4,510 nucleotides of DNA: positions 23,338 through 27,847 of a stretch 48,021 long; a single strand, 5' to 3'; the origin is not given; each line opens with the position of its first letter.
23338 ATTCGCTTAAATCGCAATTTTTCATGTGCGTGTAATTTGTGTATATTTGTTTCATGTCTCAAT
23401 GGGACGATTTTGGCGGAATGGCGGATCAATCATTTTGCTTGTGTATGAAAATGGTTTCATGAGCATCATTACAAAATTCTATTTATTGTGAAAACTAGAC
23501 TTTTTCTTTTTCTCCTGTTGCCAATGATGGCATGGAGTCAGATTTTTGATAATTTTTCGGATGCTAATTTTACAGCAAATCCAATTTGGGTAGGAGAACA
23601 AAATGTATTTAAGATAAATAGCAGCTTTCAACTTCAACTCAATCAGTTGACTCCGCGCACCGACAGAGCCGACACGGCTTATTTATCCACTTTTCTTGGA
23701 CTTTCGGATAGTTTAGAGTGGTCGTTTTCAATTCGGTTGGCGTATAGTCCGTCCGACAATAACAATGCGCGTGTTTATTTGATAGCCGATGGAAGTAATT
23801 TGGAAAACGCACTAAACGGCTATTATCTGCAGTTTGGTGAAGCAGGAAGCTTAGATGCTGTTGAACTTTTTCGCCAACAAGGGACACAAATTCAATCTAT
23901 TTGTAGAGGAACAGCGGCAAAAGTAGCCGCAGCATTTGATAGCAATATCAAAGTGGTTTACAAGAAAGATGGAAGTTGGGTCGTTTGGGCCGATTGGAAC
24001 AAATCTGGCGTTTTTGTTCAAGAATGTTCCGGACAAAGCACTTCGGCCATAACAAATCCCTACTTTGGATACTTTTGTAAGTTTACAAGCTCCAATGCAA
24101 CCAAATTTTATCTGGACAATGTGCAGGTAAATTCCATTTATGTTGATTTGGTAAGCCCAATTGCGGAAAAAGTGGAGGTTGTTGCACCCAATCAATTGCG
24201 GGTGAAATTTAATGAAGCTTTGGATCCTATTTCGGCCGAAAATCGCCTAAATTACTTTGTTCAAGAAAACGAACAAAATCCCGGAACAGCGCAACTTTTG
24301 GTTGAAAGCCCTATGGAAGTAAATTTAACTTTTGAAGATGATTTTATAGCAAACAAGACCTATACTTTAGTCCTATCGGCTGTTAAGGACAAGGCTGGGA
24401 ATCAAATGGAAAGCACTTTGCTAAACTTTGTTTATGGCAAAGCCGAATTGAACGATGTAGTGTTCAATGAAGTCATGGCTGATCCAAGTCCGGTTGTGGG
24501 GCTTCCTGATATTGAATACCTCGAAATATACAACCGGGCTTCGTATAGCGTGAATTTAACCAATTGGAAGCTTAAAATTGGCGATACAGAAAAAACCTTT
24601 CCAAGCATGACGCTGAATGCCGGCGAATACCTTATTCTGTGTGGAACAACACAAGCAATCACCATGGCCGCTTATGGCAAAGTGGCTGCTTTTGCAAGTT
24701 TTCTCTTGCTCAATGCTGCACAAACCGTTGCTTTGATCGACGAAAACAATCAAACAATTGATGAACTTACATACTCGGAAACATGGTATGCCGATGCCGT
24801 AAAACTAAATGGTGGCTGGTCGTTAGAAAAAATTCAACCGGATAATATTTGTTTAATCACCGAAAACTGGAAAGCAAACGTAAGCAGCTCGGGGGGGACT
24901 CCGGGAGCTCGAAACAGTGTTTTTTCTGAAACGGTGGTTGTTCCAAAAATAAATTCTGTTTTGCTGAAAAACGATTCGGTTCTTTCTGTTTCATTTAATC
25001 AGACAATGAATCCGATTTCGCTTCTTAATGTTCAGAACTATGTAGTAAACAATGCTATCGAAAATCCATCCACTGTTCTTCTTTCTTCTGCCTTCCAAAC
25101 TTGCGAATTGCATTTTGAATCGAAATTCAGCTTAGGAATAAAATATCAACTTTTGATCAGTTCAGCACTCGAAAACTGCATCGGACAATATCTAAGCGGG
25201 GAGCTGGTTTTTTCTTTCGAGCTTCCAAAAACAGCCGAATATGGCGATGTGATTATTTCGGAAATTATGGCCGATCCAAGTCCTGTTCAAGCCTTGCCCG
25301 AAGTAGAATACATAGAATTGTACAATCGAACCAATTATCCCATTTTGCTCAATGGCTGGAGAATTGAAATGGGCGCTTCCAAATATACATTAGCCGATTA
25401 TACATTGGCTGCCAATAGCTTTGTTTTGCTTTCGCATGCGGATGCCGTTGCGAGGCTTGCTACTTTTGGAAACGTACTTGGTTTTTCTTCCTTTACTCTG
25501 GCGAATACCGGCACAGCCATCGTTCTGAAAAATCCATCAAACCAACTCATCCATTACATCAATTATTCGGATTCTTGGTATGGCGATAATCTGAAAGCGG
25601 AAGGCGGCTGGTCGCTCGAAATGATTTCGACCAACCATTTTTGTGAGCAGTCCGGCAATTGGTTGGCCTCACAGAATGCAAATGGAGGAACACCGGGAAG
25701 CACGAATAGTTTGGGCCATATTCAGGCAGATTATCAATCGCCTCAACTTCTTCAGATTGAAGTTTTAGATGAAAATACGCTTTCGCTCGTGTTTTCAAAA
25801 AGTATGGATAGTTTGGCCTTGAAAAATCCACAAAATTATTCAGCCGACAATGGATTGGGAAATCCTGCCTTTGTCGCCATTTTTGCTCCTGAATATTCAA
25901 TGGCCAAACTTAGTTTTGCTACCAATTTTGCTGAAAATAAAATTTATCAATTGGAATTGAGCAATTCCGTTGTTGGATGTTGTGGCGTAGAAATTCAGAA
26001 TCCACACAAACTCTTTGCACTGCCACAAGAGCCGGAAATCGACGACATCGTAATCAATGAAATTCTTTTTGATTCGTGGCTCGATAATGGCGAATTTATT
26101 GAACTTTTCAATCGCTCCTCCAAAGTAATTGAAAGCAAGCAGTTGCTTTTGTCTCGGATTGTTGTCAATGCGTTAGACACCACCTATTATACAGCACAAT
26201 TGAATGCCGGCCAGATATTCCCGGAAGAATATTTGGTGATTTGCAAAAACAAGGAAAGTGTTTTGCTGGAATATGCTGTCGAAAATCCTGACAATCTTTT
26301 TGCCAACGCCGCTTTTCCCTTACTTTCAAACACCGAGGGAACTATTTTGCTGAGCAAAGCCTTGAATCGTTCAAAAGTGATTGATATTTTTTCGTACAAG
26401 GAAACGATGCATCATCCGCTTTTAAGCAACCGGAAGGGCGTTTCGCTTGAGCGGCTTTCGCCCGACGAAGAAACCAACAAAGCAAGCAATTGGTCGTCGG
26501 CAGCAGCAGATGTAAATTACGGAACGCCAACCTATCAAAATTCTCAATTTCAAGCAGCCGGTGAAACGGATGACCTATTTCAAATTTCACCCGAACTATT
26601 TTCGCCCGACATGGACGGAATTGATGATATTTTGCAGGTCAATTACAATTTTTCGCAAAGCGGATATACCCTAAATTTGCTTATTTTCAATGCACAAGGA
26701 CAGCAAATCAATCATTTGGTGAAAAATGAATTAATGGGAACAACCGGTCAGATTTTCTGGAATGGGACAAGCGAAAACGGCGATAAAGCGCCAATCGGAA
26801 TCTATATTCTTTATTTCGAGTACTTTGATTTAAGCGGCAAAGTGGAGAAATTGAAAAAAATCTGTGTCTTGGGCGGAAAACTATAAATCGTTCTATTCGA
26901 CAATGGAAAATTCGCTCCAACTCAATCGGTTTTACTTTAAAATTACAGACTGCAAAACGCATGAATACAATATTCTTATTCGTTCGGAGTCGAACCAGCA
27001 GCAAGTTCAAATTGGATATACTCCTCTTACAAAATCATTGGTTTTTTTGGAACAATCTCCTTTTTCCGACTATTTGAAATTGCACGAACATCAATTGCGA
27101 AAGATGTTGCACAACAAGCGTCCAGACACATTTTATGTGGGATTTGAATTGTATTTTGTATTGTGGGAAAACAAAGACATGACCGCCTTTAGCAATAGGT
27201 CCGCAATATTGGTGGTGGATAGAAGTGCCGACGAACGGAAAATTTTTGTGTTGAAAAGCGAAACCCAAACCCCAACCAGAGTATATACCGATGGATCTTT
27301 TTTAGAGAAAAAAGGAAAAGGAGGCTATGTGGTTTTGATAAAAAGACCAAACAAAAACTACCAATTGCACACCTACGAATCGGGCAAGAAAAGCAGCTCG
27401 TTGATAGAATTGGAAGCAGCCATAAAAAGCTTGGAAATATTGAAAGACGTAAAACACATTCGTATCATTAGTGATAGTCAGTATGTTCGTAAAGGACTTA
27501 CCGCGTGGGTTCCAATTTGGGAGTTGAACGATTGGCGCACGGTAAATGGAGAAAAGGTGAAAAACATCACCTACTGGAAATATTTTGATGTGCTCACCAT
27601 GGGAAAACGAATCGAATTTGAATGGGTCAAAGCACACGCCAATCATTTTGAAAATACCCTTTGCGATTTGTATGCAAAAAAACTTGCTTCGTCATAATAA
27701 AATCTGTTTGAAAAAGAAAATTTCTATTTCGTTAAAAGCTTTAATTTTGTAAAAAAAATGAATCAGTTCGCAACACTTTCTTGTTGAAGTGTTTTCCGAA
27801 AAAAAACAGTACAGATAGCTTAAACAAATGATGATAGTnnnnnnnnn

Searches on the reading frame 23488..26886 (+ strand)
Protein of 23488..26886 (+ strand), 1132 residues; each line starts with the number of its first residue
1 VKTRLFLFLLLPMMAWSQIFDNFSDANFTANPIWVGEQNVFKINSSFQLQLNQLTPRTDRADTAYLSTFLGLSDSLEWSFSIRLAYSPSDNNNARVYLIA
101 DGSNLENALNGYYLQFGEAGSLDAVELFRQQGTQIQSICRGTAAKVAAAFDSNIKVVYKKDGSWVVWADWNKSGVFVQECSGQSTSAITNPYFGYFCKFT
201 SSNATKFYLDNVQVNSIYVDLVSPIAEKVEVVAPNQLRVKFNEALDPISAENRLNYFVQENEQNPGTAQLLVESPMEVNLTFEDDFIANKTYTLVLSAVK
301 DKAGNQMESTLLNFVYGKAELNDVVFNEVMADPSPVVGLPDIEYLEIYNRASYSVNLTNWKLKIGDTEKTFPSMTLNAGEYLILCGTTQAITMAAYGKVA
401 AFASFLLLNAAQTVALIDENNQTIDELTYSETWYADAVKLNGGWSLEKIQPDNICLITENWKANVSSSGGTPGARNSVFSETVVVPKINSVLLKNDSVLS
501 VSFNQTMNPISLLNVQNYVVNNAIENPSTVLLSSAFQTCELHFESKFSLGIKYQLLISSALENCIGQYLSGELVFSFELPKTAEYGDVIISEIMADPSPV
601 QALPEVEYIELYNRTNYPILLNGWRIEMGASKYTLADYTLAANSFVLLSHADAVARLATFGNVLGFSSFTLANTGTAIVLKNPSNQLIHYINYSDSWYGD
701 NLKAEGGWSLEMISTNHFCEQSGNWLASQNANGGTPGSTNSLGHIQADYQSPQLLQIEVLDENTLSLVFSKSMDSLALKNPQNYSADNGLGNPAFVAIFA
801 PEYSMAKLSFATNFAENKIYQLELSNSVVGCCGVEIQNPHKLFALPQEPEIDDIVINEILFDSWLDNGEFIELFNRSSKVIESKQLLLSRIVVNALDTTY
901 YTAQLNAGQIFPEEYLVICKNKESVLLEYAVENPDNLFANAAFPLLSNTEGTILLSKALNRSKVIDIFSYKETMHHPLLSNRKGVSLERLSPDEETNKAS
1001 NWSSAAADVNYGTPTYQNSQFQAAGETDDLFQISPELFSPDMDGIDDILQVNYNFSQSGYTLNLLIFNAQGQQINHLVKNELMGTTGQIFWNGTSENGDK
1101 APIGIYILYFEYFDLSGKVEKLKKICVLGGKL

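Call 10: search_protein_families(library=pfam, proteins=[window:23488-26886:+], max_evalue=0.001)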
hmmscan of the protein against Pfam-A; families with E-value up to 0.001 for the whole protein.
window:23488-26886:+ (1132 aa): 3 families
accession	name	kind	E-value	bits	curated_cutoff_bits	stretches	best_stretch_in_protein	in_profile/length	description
PF00932.25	LTD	-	6.6e-42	142.7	34.3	3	583-694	3-108/109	Lamin Tail Domain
PF13205.12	Big_5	-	1.2e-17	65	23.6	1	219-309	7-97/105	Bacterial Ig-like domain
PF13585.12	CHU_C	-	7.4e-07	29.6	27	1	1035-1112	4-72/86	CHU_C Type IX secretion signal domain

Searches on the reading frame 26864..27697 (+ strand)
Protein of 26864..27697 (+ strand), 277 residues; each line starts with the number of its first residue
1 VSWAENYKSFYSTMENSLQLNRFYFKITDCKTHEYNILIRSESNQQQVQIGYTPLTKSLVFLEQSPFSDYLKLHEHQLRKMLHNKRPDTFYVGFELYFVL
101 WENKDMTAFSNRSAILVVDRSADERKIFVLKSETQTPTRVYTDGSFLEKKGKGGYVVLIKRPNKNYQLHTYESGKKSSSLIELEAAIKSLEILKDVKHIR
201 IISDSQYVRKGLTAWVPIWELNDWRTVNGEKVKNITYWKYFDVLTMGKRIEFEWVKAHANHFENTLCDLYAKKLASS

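Call 10: search_protein_families(library=pfam, proteins=[window:26864-27697:+], max_evalue=0.001)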
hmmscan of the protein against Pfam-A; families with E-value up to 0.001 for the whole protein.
window:26864-27697:+ (277 aa): 1 family
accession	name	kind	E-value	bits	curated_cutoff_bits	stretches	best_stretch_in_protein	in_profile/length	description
PF00075.30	RNase_H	-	6.4e-30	104.6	25.8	1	138-274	4-139/141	RNase H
